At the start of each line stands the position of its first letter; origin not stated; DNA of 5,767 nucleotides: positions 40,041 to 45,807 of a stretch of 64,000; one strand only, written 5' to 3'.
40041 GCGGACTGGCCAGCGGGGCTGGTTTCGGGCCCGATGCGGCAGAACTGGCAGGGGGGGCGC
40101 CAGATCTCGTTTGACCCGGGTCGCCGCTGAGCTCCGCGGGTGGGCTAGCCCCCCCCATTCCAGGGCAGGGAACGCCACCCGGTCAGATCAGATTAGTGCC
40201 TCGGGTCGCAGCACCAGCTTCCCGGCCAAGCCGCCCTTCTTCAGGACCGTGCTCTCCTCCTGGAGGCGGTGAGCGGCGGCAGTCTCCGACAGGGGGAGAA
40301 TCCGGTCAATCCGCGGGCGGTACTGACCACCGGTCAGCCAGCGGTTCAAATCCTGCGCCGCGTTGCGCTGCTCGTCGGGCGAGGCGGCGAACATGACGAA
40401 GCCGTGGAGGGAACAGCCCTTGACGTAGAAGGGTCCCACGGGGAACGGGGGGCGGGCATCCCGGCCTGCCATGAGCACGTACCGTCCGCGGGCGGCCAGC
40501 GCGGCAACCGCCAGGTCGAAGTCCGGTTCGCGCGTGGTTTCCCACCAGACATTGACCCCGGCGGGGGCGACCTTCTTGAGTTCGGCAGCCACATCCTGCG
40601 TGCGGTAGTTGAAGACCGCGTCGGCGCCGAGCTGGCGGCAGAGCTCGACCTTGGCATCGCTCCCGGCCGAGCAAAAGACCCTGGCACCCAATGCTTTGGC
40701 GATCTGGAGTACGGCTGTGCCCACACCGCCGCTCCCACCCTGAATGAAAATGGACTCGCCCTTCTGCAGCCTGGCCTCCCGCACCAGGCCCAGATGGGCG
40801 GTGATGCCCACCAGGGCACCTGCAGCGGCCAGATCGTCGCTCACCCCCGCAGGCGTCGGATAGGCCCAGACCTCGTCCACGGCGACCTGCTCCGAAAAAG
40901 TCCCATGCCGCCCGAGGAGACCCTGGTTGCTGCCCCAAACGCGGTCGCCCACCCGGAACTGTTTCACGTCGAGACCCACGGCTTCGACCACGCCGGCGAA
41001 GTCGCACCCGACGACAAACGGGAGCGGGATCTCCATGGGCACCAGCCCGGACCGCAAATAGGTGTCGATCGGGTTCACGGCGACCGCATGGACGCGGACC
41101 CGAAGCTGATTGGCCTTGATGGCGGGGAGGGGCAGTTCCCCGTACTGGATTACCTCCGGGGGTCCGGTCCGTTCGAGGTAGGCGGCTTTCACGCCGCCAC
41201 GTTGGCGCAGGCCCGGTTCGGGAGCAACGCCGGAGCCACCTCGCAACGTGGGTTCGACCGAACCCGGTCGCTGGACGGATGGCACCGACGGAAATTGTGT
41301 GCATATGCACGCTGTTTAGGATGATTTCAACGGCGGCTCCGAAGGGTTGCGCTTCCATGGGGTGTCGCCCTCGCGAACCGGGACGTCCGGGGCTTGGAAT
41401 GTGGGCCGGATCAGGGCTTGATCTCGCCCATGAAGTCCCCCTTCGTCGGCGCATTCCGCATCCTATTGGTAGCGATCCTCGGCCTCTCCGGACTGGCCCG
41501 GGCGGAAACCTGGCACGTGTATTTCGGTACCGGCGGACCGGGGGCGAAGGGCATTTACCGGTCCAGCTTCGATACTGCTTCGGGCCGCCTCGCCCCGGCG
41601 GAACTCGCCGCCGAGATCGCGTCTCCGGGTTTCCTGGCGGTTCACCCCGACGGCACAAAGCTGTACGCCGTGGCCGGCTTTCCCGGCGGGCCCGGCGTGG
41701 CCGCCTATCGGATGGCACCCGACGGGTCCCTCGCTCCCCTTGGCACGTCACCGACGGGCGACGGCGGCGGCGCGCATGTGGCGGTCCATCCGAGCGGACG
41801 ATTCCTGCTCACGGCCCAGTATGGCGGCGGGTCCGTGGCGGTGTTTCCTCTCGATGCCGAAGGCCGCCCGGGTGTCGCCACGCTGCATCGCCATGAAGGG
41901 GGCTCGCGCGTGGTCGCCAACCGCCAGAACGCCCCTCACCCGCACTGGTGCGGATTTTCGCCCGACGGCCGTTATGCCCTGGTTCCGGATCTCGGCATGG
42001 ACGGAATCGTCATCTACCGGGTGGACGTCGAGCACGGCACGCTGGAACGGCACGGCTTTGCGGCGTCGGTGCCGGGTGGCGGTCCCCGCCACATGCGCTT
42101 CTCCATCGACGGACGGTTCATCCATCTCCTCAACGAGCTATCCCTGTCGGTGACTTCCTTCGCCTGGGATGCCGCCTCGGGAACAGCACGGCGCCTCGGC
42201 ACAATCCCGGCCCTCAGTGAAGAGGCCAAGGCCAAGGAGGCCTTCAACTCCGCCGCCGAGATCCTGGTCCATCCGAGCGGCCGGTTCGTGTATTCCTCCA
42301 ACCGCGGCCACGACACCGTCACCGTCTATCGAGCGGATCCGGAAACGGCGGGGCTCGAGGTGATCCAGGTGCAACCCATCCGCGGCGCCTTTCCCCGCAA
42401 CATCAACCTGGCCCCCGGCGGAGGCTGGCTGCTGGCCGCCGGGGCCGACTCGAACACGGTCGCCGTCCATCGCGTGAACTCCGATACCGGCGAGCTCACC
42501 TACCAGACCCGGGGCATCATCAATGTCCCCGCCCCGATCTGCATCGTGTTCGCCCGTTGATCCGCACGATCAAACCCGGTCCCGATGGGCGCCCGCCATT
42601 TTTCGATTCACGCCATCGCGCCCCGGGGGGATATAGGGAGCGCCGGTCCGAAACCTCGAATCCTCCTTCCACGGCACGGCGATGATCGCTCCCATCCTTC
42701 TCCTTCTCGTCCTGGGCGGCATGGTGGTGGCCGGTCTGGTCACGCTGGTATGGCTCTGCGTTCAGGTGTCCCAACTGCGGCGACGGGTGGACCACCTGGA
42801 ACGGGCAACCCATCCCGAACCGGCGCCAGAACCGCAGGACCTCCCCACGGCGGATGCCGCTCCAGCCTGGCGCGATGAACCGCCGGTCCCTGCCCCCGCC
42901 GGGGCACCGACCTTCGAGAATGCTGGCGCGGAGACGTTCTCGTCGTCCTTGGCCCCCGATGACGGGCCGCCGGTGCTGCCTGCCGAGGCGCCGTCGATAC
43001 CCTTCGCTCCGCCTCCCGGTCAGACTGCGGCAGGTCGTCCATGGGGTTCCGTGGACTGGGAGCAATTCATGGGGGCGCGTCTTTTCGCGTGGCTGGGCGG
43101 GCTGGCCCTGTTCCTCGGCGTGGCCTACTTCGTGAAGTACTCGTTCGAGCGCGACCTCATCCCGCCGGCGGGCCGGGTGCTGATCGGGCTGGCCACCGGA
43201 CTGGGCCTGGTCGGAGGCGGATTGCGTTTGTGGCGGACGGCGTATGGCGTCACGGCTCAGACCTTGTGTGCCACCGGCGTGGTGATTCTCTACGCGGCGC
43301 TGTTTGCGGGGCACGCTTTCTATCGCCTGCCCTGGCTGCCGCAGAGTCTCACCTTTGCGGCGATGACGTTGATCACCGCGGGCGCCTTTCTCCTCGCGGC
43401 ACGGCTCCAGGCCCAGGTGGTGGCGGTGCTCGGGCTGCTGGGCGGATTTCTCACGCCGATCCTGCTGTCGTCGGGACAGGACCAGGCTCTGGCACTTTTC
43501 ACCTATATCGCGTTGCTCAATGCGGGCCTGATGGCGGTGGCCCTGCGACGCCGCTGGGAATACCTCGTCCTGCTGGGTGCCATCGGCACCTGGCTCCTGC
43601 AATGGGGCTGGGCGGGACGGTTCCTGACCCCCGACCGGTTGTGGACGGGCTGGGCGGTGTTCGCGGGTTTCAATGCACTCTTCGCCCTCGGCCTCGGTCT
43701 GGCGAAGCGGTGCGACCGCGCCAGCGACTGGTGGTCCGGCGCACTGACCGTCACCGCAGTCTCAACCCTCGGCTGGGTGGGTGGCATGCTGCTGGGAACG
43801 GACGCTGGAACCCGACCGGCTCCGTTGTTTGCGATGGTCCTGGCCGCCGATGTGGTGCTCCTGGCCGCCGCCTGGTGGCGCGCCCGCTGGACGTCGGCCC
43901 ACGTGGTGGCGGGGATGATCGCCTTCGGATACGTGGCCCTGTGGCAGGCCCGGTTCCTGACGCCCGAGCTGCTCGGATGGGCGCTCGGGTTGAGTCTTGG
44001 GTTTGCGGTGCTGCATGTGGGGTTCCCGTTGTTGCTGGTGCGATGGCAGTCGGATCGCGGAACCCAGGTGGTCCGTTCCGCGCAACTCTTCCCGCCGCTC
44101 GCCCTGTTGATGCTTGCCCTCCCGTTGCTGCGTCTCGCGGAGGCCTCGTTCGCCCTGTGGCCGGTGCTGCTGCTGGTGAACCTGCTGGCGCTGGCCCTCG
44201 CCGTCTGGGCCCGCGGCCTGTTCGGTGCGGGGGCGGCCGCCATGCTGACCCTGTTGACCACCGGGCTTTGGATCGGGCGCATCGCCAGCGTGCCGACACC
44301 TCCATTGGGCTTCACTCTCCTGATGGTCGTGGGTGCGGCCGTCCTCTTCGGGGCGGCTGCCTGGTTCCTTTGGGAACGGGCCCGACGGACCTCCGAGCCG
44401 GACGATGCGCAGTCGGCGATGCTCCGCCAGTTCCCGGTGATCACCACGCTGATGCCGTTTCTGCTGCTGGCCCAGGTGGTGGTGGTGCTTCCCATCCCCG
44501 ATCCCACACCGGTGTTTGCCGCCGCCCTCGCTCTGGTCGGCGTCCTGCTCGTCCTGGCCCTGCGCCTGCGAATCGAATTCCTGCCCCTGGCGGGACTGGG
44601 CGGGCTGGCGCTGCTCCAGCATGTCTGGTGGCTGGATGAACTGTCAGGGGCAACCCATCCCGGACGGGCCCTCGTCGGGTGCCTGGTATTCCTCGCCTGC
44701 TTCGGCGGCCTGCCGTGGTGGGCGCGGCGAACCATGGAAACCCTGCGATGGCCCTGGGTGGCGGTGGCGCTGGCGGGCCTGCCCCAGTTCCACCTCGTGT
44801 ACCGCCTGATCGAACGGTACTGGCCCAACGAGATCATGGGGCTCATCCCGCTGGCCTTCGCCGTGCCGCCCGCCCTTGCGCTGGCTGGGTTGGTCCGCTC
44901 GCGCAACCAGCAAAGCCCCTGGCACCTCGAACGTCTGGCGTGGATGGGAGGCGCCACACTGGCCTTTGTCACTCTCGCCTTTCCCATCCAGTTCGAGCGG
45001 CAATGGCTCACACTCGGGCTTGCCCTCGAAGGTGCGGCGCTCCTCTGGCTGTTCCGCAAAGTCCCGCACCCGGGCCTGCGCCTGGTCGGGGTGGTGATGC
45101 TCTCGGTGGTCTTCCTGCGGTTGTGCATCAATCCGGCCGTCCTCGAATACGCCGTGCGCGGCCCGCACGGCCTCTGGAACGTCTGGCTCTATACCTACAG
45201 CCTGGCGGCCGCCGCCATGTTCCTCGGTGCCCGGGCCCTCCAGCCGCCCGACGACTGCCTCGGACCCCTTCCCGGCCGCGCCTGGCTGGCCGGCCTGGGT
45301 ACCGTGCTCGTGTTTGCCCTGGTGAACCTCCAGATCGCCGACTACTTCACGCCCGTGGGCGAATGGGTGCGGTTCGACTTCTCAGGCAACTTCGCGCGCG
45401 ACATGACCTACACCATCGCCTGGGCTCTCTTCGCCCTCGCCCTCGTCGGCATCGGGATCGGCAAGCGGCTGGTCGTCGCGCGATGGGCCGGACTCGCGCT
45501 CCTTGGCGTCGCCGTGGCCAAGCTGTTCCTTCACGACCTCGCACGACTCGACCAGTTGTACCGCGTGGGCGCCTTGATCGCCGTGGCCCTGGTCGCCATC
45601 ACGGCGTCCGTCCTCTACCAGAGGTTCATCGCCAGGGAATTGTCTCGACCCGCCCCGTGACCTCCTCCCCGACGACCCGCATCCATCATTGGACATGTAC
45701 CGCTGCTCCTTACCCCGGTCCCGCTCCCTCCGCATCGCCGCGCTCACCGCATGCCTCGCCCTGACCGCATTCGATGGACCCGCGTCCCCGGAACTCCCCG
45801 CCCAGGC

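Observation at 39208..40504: Tandem duplication at the 3' end of qor, with 6 of 7 coding differences synonymous and a much more diverged non-coding part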

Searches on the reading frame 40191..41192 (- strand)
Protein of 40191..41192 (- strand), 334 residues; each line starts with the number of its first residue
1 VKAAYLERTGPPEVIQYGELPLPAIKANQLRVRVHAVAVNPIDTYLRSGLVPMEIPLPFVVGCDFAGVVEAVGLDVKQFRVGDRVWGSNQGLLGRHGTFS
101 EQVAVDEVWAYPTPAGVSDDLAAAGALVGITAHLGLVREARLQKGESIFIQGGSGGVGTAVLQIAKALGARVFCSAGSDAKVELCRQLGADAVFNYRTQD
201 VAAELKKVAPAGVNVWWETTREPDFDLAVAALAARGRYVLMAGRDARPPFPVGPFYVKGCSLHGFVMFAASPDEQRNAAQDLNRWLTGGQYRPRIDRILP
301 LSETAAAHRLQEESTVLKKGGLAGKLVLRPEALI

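Call 13: find_related_loci(query=window:40191-41192:-, collection=genome_contigs, flank=10000)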
Query seq(334 aa) (334 aa) in genome_contigs; peptide patterns used: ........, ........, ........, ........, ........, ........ (x = any residue, [..] = any of these).
225 stretches matched a pattern; 75 encode a relative of the query (tblastn E <= 1e-3); 75 distinct loci.
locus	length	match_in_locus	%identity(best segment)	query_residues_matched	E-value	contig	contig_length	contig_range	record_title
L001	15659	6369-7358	82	1-330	8e-180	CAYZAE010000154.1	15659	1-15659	MAG TPA_asm: uncultured Verrucomicrobiota bacterium isolate SRP272421_co2_389 genome assembly, contig: NODE_11967_length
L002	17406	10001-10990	80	1-330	6e-169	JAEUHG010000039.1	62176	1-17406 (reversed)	MAG: Verrucomicrobiales bacterium isolate new MAG-11 k141_469354, whole genome shotgun sequence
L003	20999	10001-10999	75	1-333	6e-168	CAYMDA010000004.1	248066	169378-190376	MAG TPA_asm: uncultured Verrucomicrobiota bacterium isolate SRP268622_co1_279 genome assembly, contig: NODE_28_length_24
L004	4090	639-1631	76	1-330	3e-167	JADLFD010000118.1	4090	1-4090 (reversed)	MAG: Verrucomicrobiales bacterium isolate SJ352 c_000000130526, whole genome shotgun sequence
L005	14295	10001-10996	70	1-332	5e-159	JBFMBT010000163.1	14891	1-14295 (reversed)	MAG: Verrucomicrobiota bacterium isolate MAG171 MAG171_163, whole genome shotgun sequence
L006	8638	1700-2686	74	1-329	3e-157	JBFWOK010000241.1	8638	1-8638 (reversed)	MAG: Limisphaerales bacterium isolate CA_2019_TPBF_134 NODE_33003_length_8638_cov_4.759840_TPBF, whole genome shotgun se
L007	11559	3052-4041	68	1-330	5e-155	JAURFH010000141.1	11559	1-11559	MAG: Verrucomicrobiota bacterium isolate SFB_3D_100_87 NODE_141_length_11559_cov_4.144313, whole genome shotgun sequence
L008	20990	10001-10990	68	1-330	3e-153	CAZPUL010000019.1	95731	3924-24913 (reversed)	MAG TPA_asm: uncultured Verrucomicrobiota bacterium isolate binchicken_co199_144 genome assembly, contig: NODE_304_lengt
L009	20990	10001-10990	70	1-330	3e-152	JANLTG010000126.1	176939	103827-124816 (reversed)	MAG: bacterium isolate OTE_25_metabat_226 OTE_25_k141_2141259, whole genome shotgun sequence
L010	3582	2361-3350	68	1-330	1e-157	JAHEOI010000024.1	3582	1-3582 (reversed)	MAG: Verrucomicrobia bacterium isolate BinSanityLC-kmean-bin_92-bin_0-refined_6 c_000005882607, whole genome shotgun seq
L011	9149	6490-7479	68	1-330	1e-151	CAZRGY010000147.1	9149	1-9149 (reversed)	MAG TPA_asm: uncultured Verrucomicrobiota bacterium isolate SRP319275_co1_7 genome assembly, contig: NODE_9884_length_91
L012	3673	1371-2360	69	1-330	8e-156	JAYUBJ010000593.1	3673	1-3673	MAG: Verrucomicrobiota bacterium isolate GFS_6733 GFS_6733_592, whole genome shotgun sequence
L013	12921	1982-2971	67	1-330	6e-150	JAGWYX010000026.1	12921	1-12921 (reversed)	MAG: Verrucomicrobia bacterium isolate REEB50 contig-150_6134, whole genome shotgun sequence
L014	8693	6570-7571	66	1-334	1e-148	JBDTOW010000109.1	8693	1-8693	MAG: Verrucomicrobiota bacterium isolate cluster3_bin.183 NODE_38836_length_8693_cov_4.840009, whole genome shotgun sequ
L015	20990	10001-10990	68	1-330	5e-146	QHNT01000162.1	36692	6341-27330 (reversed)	MAG: Verrucomicrobia bacterium isolate AV7 14_0929_05_30cm_scaffold_1615_curated, whole genome shotgun sequence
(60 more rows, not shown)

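Call 19: find_encoding_contigs(protein=window:40191-41192:-, flank=10000, max_places=10)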
Protein seq(334 aa) (334 aa): no gene with exactly this product is on record in the collection.

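Call 21: find_homologous_proteins(query=window:40191-41192:-, max_evalue=1e-100)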
Query seq(334 aa) (334 aa): 7628 proteins with E <= 1e-100 among 8000 candidates; the best 120 are listed.
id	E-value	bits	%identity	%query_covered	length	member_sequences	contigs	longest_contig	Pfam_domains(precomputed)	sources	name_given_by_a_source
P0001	1.5e-219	746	100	100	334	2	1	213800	PF00107.33,PF13602.13,PF08240.18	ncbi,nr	ncbi:MAG: NADPH:quinone reductase [Verrucomicrobiae bacterium]|nr:NADPH:quinone reductase [Verrucomi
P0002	1.9e-182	624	81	99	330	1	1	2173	PF00107.33,PF13602.13,PF08240.18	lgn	-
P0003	4.1e-182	623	82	99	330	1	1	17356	PF00107.33,PF13602.13,PF08240.18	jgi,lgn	jgi:NADPH2:quinone reductase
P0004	1.3e-181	621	82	99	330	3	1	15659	PF00107.33,PF13602.13,PF08240.18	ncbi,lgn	-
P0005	1.5e-181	621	82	99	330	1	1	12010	PF00107.33,PF13602.13,PF08240.18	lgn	-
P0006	5.1e-181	619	79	99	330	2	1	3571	PF00107.33,PF13602.13,PF08240.18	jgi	jgi:NADPH2:quinone reductase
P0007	3.0e-180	617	81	99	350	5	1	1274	PF00107.33,PF13602.13,PF08240.18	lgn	-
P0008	6.1e-179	613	79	99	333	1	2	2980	PF00107.33,PF13602.13,PF08240.18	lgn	-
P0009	1.2e-178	612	79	99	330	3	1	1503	PF00107.33,PF13602.13,PF08240.18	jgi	-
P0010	1.6e-178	611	79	99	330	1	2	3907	PF00107.33,PF13602.13,PF08240.18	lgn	-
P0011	2.9e-177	607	80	99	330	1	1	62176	PF00107.33,PF13602.13,PF08240.18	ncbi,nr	ncbi:MAG: NADPH:quinone reductase [Verrucomicrobiales bacterium]|nr:NADPH:quinone reductase [Verruco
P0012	7.5e-177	606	79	99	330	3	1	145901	PF00107.33,PF13602.13,PF08240.18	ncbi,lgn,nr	ncbi:MAG: NADPH:quinone reductase [Verrucomicrobiales bacterium]|nr:NADPH:quinone reductase [Verruco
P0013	1.5e-176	605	78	99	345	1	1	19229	PF00107.33,PF13602.13,PF08240.18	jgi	jgi:NADPH2:quinone reductase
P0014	4.8e-176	603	78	99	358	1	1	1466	PF00107.33,PF13602.13,PF08240.18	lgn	-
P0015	1.2e-175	602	77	99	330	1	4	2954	PF00107.33,PF13602.13,PF08240.18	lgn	-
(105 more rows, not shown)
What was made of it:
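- On Zinc-independent MDR quinone oxidoreductase (Qor / zeta-crystallin-like): More than 7000 homologues with E <= 1e-100; the named ones among the best 120 are called NADPH:quinone reductase (call 21).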

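Call 22: find_encoding_contigs(protein=P0001, flank=10000, max_places=10)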
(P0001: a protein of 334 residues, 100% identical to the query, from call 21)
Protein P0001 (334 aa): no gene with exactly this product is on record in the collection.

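Call 24: list_cluster_members(proteins=[P0001])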
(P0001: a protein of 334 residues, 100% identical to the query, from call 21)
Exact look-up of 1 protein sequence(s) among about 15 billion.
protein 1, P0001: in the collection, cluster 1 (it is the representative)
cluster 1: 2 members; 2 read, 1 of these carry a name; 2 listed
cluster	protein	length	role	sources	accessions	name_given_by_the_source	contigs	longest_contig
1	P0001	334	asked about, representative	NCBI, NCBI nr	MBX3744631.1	MAG: NADPH:quinone reductase [Verrucomicrobiae bacterium] | NADPH:quinone reductase [Verrucomicrobiae bacterium]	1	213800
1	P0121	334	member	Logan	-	-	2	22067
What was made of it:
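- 40188..41192 (-): Intact qor (NADPH:quinone reductase, 334 aa, GTG start). Its last 317 nt (40188-40504) are the second copy of the repeat. Identical to NCBI MBX3744631.1, 'MAG: NADPH:quinone reductase [Verrucomicrobiae bacterium]' (calls 21, 24).
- The sequence comes from a MAG contig (NCBI MBX3744631.1, 213.8-kb contig; calls 21, 24).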

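Call 26: find_encoding_contigs(protein=P0121, flank=10000, max_places=10)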
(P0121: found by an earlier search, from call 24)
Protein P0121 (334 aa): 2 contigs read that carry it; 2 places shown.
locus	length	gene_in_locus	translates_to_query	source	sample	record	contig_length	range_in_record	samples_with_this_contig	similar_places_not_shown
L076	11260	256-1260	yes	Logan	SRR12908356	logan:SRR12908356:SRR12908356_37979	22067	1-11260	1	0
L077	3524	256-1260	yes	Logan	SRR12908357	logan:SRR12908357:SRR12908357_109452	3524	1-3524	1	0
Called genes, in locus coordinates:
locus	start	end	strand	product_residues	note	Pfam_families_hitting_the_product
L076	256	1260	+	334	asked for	PF08240:ADH_N, PF00107:ADH_zinc_N, PF13602:ADH_zinc_N_2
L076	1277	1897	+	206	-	-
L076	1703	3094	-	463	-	PF22725:GFO_IDH_MocA_C3 (weak)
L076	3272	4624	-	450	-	PF22725:GFO_IDH_MocA_C3 (weak)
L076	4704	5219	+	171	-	PF13380:CoA_binding_2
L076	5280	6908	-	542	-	-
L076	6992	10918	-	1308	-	PF01580:FtsK_SpoIIIE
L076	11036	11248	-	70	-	-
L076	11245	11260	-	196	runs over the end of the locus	-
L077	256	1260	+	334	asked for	PF08240:ADH_N, PF00107:ADH_zinc_N, PF13602:ADH_zinc_N_2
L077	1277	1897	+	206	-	-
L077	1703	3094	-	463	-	PF22725:GFO_IDH_MocA_C3 (weak)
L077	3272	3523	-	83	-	?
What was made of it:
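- The closest public relative is 90% identical in protein (calls 21, 24, 26).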

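Call 50: search_protein_families(library=pfam, proteins=[window:40191-41192:-], max_evalue=0.001)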
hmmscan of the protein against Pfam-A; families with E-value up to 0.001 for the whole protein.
window:40191-41192:- (334 aa): 3 families
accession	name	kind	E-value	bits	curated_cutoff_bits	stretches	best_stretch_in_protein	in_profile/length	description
PF00107.32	ADH_zinc_N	-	3.2e-25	89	31.8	1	156-278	1-123/129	Zinc-binding dehydrogenase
PF08240.17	ADH_N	-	8.5e-18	65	23.5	1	27-114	2-103/104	Alcohol dehydrogenase GroES-like domain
PF13602.12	ADH_zinc_N_2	-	4.8e-15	57.1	27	1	188-315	1-127/134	Zinc-binding dehydrogenase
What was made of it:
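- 40188..41192 (-): Pfam ADH_N, ADH_zinc_N and ADH_zinc_N_2 (call 50).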

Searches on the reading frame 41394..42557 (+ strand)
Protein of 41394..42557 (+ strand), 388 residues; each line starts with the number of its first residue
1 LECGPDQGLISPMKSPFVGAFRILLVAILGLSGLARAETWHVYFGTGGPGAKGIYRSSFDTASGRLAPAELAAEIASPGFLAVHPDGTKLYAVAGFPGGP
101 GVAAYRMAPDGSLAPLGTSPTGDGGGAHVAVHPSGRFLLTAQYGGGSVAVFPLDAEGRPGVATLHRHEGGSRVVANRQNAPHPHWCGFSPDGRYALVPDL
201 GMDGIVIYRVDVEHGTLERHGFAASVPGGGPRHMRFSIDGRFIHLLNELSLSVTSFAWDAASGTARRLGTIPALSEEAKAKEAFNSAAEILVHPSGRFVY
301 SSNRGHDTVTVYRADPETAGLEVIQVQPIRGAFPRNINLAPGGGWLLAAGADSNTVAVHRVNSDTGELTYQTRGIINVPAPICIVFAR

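Call 50: search_protein_families(library=pfam, proteins=[window:41394-42557:+], max_evalue=0.001)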
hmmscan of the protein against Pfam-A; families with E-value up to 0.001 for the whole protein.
window:41394-42557:+ (388 aa): 1 family
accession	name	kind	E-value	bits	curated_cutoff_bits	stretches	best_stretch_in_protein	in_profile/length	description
PF10282.15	Lactonase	-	8.6e-95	318.3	21.7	1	42-386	2-344/344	Lactonase, 7-bladed beta-propeller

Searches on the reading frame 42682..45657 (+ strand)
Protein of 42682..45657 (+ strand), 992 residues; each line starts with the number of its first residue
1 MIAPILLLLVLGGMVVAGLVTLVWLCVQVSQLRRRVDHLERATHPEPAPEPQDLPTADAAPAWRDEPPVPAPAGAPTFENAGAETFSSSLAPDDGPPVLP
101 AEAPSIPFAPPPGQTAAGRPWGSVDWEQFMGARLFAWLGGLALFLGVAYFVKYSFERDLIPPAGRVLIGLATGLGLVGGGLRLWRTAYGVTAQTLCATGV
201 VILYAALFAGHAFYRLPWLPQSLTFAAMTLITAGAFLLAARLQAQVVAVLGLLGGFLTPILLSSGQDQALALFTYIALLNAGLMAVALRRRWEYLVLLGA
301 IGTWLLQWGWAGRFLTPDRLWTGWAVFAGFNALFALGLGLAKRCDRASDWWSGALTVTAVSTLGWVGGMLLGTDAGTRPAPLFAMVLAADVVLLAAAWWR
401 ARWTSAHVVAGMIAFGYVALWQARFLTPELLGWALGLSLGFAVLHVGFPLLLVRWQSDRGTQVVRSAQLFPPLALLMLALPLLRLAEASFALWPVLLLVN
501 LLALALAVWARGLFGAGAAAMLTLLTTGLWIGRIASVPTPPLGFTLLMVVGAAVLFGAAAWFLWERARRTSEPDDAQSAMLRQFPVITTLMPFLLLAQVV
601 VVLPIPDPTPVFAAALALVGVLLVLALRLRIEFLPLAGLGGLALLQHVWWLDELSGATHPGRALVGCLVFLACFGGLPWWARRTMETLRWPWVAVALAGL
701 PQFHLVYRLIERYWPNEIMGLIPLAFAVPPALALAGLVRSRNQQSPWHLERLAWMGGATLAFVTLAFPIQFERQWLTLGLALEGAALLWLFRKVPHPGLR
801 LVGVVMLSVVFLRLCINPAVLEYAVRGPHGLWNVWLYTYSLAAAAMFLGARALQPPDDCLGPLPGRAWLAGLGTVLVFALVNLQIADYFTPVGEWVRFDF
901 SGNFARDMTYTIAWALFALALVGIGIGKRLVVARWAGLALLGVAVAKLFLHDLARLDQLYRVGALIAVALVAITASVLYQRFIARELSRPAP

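Call 58: search_protein_families(library=pfam, proteins=[window:42682-45657:+], max_evalue=0.0001)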
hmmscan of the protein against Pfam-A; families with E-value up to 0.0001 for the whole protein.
window:42682-45657:+ (992 aa): 1 family
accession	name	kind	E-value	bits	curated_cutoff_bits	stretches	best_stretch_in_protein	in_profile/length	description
PF10101.14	DUF2339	-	3.1e-72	244.8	33.6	3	131-619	1-524/659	Predicted membrane protein (DUF2339)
